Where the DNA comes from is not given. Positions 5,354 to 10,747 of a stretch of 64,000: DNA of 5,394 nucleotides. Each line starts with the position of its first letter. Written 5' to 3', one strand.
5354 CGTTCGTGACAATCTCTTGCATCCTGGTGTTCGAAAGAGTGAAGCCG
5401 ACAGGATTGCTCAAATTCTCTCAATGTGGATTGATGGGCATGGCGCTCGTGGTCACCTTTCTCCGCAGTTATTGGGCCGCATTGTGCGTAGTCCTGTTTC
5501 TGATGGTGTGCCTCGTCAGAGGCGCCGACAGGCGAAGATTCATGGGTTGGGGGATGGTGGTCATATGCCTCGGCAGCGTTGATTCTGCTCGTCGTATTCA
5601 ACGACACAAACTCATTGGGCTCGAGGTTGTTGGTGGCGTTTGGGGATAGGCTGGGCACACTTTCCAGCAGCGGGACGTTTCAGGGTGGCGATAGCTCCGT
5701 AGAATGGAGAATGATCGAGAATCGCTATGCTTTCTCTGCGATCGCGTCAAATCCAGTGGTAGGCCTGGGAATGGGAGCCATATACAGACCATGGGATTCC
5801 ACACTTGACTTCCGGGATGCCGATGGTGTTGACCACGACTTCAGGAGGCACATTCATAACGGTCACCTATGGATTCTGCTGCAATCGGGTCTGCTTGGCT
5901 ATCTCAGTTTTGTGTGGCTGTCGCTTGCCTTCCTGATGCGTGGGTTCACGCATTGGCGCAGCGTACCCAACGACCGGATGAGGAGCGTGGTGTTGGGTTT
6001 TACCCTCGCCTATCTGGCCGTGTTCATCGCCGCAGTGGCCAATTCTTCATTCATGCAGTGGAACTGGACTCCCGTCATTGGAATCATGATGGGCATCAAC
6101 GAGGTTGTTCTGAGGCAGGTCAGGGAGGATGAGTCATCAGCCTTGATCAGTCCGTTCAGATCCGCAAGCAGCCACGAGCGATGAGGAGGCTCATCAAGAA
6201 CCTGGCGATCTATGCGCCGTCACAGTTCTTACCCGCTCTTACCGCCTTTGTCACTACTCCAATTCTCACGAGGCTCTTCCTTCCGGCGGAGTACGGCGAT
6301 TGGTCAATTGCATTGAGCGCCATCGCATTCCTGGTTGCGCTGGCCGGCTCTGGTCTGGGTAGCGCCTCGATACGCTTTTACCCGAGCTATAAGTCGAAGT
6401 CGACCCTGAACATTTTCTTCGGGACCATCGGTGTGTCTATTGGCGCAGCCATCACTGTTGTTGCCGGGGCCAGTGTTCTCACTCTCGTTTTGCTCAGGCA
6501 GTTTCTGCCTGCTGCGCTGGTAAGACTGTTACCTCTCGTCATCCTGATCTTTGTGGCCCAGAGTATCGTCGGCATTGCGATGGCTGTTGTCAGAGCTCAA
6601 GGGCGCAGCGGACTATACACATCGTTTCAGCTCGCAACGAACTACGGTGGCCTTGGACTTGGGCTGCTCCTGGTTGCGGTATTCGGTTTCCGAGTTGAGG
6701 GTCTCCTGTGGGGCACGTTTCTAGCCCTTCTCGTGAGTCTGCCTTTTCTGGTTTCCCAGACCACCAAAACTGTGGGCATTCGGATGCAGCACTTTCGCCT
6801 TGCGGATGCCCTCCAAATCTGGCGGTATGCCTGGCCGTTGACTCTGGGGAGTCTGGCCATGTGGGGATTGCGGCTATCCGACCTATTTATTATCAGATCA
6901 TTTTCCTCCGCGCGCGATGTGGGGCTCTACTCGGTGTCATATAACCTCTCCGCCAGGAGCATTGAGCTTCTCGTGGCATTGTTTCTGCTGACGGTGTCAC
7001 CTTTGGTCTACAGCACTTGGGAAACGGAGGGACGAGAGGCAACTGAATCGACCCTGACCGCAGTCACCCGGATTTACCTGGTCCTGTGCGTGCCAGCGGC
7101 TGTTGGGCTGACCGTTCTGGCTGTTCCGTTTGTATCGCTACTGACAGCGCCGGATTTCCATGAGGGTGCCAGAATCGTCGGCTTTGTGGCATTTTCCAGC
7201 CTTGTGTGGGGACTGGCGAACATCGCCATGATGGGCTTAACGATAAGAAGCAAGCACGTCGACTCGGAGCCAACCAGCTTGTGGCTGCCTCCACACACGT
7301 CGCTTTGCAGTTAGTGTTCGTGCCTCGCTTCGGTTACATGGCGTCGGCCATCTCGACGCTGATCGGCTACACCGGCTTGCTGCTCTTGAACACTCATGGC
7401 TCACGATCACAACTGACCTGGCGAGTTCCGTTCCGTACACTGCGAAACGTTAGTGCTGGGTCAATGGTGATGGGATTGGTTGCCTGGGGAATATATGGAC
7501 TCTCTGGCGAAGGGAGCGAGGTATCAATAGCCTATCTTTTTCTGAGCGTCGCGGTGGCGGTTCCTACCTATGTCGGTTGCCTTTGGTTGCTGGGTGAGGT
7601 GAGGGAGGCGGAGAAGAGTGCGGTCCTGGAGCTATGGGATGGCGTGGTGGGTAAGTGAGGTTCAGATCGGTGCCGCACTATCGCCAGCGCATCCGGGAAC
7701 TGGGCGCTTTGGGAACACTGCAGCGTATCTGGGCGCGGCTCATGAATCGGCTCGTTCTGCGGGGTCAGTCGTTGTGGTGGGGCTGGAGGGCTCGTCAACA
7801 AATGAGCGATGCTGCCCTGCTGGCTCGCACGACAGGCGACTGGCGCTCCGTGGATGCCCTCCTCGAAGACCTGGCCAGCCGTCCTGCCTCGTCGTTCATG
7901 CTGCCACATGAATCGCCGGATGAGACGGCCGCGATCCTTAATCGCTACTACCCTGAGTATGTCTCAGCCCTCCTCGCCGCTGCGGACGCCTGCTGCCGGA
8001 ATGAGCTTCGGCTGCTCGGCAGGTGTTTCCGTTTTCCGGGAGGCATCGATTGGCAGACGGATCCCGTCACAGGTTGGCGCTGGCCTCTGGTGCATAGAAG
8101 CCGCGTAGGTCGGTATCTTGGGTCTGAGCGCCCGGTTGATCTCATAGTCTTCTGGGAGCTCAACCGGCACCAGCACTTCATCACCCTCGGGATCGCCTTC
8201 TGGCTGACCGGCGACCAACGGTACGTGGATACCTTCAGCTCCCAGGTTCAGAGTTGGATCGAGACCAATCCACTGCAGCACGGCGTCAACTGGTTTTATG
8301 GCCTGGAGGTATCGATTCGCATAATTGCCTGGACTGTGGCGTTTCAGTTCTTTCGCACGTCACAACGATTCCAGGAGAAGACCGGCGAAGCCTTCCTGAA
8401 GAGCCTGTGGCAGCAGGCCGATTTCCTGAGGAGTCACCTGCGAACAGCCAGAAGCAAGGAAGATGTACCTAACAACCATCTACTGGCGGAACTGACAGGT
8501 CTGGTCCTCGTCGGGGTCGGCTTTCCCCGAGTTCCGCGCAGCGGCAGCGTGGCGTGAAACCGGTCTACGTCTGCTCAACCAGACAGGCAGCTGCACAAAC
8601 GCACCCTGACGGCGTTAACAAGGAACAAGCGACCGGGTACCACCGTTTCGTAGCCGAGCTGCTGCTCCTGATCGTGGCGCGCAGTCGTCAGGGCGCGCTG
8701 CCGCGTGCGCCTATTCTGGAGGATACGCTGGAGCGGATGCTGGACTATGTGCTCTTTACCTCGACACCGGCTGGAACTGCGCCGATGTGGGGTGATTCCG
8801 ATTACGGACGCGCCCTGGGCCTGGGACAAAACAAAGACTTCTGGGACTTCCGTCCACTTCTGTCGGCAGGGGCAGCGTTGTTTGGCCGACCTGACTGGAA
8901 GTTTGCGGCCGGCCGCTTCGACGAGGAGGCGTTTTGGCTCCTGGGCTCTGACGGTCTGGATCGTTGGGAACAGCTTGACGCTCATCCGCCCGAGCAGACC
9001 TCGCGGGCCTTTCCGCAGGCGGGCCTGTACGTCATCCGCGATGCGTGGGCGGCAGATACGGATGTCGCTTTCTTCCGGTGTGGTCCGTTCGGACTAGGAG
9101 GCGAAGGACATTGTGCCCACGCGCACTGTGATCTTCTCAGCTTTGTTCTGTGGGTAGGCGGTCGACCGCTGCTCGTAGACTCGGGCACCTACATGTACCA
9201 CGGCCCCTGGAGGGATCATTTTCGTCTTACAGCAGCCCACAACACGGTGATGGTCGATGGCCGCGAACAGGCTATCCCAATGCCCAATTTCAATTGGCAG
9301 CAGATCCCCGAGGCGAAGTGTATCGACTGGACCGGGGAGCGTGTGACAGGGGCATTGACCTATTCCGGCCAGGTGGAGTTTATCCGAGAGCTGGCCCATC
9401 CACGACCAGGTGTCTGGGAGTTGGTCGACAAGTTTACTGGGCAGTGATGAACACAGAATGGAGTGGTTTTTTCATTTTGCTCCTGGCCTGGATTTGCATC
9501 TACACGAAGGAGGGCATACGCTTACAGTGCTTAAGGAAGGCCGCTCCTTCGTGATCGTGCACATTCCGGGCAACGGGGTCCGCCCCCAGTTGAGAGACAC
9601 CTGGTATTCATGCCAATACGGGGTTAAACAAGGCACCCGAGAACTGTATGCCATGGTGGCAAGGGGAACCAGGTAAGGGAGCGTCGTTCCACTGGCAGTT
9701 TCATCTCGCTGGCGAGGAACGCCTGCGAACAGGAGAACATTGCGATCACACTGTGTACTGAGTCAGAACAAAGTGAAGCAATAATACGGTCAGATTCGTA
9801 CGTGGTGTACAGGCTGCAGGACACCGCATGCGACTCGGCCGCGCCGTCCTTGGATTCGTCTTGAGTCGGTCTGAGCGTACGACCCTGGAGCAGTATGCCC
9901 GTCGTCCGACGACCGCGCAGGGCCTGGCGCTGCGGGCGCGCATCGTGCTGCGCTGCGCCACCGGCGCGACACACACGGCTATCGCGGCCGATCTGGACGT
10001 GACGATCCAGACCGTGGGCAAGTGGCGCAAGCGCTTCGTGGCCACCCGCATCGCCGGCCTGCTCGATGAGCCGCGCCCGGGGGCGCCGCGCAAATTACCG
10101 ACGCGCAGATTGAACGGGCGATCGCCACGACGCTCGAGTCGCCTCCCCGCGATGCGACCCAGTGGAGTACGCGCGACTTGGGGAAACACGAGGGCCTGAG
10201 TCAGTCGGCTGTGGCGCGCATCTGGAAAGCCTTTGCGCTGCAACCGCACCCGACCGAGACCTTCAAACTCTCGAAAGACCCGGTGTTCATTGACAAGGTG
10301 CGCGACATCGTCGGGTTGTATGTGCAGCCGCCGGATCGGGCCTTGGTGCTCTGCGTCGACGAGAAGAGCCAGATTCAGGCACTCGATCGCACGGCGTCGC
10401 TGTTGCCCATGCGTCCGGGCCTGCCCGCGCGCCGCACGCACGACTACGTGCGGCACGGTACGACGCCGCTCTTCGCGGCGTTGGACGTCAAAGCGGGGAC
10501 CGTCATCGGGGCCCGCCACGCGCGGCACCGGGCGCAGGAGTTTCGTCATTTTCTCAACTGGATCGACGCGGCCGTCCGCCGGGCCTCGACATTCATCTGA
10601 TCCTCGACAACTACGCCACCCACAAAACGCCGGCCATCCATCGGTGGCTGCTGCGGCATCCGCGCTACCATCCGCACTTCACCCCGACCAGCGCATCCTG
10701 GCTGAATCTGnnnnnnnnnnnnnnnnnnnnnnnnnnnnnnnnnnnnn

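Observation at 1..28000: About 25 frame disruptions, all confined to the first ~28 kb (EPS island plus beta-helix gene)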

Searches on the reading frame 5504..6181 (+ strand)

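Call 5: search_protein_families(library=pfam, proteins=[window:5504-6181:+], max_evalue=0.01)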
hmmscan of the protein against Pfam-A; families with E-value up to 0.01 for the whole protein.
window:5504-6181:+ (226 aa): 1 family
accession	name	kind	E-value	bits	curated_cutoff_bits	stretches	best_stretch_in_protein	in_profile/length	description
PF04932.20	Wzy_C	-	7.5e-10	39.2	31.7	1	18-137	42-149/149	O-Antigen ligase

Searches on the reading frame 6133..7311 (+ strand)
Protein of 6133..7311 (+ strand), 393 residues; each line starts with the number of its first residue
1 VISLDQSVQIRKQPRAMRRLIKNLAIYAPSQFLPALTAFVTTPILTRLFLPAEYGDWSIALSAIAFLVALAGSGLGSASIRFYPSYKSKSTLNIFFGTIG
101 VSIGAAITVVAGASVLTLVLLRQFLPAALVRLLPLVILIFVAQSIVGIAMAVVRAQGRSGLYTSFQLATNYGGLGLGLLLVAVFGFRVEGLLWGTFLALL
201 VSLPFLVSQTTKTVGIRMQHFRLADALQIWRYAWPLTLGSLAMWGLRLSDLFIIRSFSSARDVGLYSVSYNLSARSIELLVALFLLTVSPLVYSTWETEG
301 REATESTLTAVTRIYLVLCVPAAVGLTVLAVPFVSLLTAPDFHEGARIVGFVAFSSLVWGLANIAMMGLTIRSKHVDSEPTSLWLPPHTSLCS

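Call 5: search_protein_families(library=pfam, proteins=[window:6133-7311:+], max_evalue=0.01)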
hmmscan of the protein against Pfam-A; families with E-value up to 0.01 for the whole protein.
window:6133-7311:+ (393 aa): 2 families
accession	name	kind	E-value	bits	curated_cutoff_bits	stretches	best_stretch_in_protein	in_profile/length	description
PF13440.11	Polysacc_synt_3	-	3.6e-20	72.8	23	1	44-339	1-285/293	Polysaccharide biosynthesis protein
PF01943.22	Polysacc_synt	-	3.9e-17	63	28.2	1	21-273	2-251/274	Polysaccharide biosynthesis protein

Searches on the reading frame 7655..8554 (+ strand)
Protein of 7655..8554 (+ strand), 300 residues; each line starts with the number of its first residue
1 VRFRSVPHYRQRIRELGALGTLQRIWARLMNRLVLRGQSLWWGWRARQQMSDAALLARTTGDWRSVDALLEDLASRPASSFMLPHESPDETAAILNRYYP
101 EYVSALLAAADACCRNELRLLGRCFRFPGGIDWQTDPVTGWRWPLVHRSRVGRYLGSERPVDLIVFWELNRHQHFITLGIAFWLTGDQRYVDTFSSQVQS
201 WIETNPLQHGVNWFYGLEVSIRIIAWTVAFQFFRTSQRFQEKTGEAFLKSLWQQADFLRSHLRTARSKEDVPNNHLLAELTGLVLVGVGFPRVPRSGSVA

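Call 5: search_protein_families(library=pfam, proteins=[window:7655-8554:+], max_evalue=0.01)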
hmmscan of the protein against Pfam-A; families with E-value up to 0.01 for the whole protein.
window:7655-8554:+ (300 aa): 1 family
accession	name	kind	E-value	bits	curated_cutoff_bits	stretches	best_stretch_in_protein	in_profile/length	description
PF16889.11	Hepar_II_III_N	-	3.8e-20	72.9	22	1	126-293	79-223/340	Heparinase II/III N-terminus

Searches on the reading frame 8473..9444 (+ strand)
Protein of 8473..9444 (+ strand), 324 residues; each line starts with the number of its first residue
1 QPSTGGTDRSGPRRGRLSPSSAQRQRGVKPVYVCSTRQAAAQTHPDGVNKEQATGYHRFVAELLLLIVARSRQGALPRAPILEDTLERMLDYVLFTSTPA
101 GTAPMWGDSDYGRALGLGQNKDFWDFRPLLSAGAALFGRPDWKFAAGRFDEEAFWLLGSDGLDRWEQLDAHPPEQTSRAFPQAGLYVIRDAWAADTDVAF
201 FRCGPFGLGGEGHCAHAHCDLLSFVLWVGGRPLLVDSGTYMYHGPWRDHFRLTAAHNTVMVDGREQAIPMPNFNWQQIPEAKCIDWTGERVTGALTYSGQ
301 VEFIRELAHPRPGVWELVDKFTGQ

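Call 6: search_protein_families(library=pfam, proteins=[window:8473-9444:+], max_evalue=0.01)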
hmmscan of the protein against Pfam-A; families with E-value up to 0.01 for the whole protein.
window:8473-9444:+ (324 aa): 2 families
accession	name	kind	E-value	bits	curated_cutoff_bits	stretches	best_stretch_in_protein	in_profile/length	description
PF07940.18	Hepar_II_III_C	-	1.2e-29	103.9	24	1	175-323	4-153/237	Heparinase II/III-like, C-terminal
PF16889.11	Hepar_II_III_N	-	0.00059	19.7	22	1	38-111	240-315/340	Heparinase II/III N-terminus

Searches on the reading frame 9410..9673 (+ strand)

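Call 6: search_protein_families(library=pfam, proteins=[window:9410-9673:+], max_evalue=0.01)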
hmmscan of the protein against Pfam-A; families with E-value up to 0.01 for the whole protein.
window:9410-9673:+ (88 aa): 1 family
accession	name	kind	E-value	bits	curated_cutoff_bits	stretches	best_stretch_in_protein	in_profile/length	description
PF07940.18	Hepar_II_III_C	-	6e-05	23.1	24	1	8-78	150-220/237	Heparinase II/III-like, C-terminal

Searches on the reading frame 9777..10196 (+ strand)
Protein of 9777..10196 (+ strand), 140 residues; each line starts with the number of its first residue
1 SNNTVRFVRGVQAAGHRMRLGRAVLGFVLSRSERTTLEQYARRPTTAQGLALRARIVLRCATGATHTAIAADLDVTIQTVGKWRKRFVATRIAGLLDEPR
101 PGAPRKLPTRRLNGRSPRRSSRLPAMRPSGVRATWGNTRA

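Call 6: search_protein_families(library=pfam, proteins=[window:9777-10196:+], max_evalue=0.01)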
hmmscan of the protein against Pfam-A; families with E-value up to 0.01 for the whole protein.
window:9777-10196:+ (140 aa): 4 families
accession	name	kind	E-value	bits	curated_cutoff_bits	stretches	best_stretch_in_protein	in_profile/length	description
PF13551.12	HTH_29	-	6.5e-12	45.8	28.1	1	53-107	1-58/64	Winged helix-turn helix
PF13384.12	HTH_23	-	1.9e-10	40.7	24.6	1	51-96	5-50/50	Homeodomain-like domain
PF13518.12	HTH_28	-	1.2e-07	32.1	25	1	53-101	2-50/52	Helix-turn-helix domain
PF13565.12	HTH_32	-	1.8e-06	28.9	33.7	1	79-109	1-31/73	Homeodomain-like domain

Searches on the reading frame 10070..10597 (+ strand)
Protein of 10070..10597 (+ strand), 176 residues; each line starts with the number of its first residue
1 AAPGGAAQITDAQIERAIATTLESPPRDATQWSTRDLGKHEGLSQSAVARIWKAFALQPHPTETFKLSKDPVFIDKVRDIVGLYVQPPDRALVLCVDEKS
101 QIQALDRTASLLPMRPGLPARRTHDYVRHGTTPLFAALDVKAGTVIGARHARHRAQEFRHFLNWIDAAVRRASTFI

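Call 6: search_protein_families(library=pfam, proteins=[window:10070-10597:+], max_evalue=0.01)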
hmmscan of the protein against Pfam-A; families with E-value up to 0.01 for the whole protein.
window:10070-10597:+ (176 aa): 2 families
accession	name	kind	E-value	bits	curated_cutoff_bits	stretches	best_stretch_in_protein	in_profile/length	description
PF13565.12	HTH_32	-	0.0054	17.7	33.7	0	3-52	23-73/73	Homeodomain-like domain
PF01418.23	HTH_6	-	0.0061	17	28.3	1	14-55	17-58/77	Helix-turn-helix domain, rpiR family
